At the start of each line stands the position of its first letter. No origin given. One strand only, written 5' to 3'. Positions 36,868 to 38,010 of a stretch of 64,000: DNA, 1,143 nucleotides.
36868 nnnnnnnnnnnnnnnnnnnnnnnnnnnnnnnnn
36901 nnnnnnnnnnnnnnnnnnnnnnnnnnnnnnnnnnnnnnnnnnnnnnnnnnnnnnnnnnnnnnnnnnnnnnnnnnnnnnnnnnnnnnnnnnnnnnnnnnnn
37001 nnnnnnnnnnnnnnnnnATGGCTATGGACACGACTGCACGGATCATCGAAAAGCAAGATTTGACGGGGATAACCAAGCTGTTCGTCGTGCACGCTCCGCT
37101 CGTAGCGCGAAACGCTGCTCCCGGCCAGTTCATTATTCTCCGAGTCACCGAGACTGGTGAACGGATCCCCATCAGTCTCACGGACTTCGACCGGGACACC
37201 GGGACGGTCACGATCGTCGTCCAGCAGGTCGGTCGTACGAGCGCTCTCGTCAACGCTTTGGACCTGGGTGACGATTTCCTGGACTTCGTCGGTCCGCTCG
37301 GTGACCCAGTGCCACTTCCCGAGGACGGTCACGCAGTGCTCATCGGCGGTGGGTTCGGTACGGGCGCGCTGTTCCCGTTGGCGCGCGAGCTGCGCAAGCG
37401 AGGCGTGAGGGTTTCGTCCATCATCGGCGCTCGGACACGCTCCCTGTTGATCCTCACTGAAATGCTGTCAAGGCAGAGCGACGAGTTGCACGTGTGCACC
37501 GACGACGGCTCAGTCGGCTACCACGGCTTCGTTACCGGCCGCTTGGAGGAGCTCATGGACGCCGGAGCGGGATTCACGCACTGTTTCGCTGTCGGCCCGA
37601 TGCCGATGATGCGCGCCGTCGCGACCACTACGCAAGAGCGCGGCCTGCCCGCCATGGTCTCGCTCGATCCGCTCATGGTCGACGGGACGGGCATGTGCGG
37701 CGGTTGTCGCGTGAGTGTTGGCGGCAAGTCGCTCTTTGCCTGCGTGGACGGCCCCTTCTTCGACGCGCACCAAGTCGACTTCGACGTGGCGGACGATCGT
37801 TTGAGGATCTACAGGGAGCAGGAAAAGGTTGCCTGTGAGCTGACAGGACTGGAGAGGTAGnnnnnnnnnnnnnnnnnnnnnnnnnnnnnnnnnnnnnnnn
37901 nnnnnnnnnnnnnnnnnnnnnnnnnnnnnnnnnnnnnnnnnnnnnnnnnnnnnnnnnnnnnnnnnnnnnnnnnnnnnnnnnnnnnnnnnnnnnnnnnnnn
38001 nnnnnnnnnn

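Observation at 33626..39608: Two-gene OFOR (gamma-delta and alpha-beta fusions) transcriptionally fused to NfnAB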

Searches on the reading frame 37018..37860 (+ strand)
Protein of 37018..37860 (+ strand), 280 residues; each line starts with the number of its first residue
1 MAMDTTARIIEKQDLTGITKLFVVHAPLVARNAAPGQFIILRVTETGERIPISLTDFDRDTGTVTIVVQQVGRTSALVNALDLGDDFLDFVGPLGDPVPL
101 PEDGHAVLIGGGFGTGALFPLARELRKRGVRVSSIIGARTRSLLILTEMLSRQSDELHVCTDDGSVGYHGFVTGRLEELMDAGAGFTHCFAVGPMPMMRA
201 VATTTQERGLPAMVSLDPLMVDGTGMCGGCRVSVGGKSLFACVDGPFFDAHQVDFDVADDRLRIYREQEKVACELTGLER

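Call 3: search_protein_families(library=pfam, proteins=[window:37018-37860:+])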
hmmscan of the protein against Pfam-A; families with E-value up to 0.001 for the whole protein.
window:37018-37860:+ (280 aa): 1 family
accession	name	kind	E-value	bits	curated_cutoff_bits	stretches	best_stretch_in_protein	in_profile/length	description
PF10418.14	DHODB_Fe-S_bind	-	1.3e-12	47.6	23.9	1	219-254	3-41/41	Iron-sulfur cluster binding domain of dihydroorotate dehydrogenase B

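Call 4: search_protein_families(library=ncbifam, proteins=[window:37018-37860:+])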
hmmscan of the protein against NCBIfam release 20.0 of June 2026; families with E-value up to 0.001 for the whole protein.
window:37018-37860:+ (280 aa): 16 families
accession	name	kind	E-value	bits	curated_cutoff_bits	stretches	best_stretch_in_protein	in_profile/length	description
NF004862.0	PRK06222.1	subfamily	4e-103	344.8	220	1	7-274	2-269/281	sulfide/dihydroorotate dehydrogenase-like FAD/NAD-binding protein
NF009414.0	PRK12778.1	equivalog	1.5e-90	304.5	1103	1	8-271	3-266/752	bifunctional dihydroorotate dehydrogenase B NAD binding subunit/NADPH-dependent glutamate synthase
NF009413.0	PRK12775.1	equivalog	8.5e-80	268.8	1895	1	8-274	3-269/1006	putative trifunctional 2-polyprenylphenol hydroxylase/glutamate synthase subunit beta/ferritin domain-containing protein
NF009415.0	PRK12779.1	equivalog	5.2e-57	193.4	1519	1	6-272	650-937/944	putative bifunctional glutamate synthase subunit beta/2-polyprenylphenol hydroxylase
NF000796.0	PRK00054.1-1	equivalog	9.1e-43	146.3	224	1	7-253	6-235/254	dihydroorotate dehydrogenase electron transfer subunit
NF000799.0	PRK00054.1-4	equivalog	7.9e-35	120.2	314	1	10-253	10-256/258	dihydroorotate dehydrogenase electron transfer subunit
NF000797.0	PRK00054.1-2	equivalog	7.7e-31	107.3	270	1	9-253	19-265/267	dihydroorotate dehydrogenase electron transfer subunit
NF000798.0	PRK00054.1-3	equivalog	2.1e-26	93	219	1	30-253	28-242/244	dihydroorotate dehydrogenase electron transfer subunit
NF006220.0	PRK08345.1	subfamily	4.8e-17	62.1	395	1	5-118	11-128/294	cytochrome-c3 hydrogenase subunit gamma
NF040830.1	sulfhyd_ShyC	equivalog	3.8e-12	46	600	1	6-118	8-123/288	NAD(P)-dependent hydrogenase/sulfhydrogenase 2 subunit gamma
TIGR02911.1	sulfite_red_B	equivalog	9e-12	44.6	288.6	1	29-249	27-252/261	anaerobic sulfite reductase subunit AsrB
NF040835.1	sulfhyd_HydG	equivalog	3.2e-11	43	650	1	7-250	20-281/292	NADPH-dependent hydrogenase/sulfhydrogenase 1 subunit gamma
NF004470.0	PRK05802.1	equivalog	1.2e-09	37.6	313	1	6-239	67-310/330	sulfide/dihydroorotate dehydrogenase-like FAD/NAD-binding protein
NF005128.0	PRK06567.1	equivalog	8.4e-09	33.9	1072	1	20-112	808-904/1031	putative bifunctional glutamate synthase subunit beta/2-polyprenylphenol hydroxylase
NF040810.1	BenC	equivalog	2.4e-05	23.7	430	1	33-210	134-320/333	benzoate 1,2-dioxygenase electron transfer component BenC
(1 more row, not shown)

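Call 16: search_solved_structures(query=window:37018-37860:+, show_alignments=2)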
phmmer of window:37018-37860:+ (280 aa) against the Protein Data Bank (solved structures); distinct sequences matched with E-value up to 0.001: 11.
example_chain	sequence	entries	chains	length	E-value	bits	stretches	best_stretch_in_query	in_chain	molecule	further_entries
5jca_S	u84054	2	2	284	9.6e-76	257.7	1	7-275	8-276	NADH-dependent Ferredoxin:NADP Oxidoreductase (NfnI) subunit beta | NADH-dependent Ferredoxin:NADP Oxidoreductase subunit beta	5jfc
4ylf_A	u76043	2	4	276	4.9e-68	232.4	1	11-274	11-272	Dihydroorotate dehydrogenase B (NAD(+)), electron transfer subunit homolog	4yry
5vj7_B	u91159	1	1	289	3.6e-47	164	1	8-274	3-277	Ferredoxin-NADP(+) reductase subunit alpha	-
5ksw_B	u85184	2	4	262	1.8e-20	76.4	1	19-252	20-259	Dihydroorotate dehydrogenase B (NAD(+)), electron transfer subunit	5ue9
1ep1_B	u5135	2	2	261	3.1e-20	75.6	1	22-253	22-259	DIHYDROOROTATE DEHYDROGENASE B (PYRK SUBUNIT)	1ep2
1ep3_B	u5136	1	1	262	3.1e-20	75.6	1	22-253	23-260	DIHYDROOROTATE DEHYDROGENASE B (PYRK SUBUNIT)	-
9nez_C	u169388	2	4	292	5.7e-11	45.2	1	9-250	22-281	Sulfhydrogenase 1 subunit gamma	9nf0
3lrx_A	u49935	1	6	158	2.4e-09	39.9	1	84-224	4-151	Putative hydrogenase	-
2otd_A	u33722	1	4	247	6e-05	25.5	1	179-255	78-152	Glycerophosphodiester phosphodiesterase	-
5ogx_A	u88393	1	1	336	6.4e-05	25.4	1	4-200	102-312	Cytochrome P450 reductase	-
7ylr_A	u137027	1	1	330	0.00023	23.6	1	82-210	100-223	Ferredoxin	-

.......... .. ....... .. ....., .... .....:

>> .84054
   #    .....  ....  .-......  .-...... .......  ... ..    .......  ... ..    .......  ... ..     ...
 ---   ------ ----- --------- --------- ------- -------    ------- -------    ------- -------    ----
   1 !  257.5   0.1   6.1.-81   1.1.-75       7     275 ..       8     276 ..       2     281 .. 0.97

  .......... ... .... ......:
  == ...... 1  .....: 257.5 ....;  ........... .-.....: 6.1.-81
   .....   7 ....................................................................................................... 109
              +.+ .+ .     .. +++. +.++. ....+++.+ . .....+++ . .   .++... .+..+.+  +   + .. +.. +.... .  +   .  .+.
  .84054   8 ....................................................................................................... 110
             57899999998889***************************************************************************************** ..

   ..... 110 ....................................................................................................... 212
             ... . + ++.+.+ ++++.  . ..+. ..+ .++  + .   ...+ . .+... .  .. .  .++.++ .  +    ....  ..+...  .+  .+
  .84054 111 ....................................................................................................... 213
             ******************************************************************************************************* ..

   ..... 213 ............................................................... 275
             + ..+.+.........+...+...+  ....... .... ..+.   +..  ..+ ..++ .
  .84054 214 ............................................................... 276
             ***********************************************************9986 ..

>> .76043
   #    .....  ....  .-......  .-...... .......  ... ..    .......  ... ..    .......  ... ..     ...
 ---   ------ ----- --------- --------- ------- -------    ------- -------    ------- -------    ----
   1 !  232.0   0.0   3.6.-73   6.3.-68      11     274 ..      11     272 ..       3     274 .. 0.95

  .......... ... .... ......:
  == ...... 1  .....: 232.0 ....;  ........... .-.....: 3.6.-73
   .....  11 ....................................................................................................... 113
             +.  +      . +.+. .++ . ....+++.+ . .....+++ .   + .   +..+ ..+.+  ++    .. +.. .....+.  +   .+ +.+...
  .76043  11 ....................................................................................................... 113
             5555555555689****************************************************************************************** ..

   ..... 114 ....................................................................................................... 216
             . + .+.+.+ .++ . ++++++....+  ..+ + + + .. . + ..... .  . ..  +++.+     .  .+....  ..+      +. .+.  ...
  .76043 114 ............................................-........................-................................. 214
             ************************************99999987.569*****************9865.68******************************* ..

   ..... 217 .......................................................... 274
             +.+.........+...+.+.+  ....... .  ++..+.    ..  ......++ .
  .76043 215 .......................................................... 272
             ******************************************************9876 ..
